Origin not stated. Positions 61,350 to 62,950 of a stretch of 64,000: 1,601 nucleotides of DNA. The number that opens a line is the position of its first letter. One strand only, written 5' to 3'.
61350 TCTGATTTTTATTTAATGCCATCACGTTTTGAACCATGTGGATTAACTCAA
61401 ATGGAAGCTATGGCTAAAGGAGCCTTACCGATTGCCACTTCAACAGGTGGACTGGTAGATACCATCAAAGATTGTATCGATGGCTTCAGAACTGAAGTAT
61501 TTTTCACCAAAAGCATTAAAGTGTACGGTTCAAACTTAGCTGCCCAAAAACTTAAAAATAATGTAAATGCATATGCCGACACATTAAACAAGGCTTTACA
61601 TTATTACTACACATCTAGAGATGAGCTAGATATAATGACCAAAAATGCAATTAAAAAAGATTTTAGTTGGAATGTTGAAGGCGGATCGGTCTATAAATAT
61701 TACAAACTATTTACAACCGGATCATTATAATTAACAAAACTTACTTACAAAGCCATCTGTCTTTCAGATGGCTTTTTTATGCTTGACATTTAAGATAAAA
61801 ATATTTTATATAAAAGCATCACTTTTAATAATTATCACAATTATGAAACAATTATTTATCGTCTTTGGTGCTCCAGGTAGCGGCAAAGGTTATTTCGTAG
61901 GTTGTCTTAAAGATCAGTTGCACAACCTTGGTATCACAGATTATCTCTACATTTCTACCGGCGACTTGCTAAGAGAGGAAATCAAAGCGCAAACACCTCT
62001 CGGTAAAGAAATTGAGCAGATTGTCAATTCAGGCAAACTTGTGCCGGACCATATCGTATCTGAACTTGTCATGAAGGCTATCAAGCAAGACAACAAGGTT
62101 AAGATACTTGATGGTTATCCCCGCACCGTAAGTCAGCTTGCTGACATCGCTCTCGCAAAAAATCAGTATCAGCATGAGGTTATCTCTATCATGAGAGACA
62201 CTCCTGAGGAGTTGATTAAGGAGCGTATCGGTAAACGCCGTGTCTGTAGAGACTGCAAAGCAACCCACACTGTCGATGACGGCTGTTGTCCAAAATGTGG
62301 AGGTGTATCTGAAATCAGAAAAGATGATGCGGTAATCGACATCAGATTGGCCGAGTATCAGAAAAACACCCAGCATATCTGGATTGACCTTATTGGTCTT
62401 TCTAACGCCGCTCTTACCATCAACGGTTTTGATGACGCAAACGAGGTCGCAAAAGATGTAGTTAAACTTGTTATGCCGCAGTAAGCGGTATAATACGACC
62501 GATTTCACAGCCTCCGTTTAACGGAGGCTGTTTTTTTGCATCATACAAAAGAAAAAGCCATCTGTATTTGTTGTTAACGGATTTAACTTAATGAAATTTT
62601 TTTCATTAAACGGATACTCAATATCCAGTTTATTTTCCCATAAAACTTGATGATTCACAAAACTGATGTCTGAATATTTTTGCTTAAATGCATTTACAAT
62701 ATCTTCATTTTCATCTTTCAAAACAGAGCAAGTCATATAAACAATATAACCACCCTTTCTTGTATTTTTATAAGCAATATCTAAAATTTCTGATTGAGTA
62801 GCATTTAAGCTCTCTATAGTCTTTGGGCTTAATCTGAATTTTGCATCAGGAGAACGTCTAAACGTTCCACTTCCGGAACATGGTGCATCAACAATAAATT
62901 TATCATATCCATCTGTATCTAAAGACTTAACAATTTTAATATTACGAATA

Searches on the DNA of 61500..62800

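Call 48: search_rna_families(source=window, start=61500, end=62800, threshold=evalue, max_evalue=1)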
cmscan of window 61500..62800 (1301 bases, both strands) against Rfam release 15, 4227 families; matches with E-value up to 1: 3.
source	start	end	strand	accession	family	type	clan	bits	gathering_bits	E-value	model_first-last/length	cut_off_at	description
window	62446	62537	+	RF01859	Phe_leader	Cis-reg; leader;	-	28.5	55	0.025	1-125/125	no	Phenylalanine leader peptide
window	62526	62609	+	RF02581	tsr32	Gene; sRNA;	-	18.3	98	0.95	28-127/151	no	S. aureus tsr32 small RNA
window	62506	62617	-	RF02634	EF3314_EF3315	Gene; sRNA;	-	17.7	100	0.26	1-141/141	no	Enterococcus sRNA EF3314_EF3315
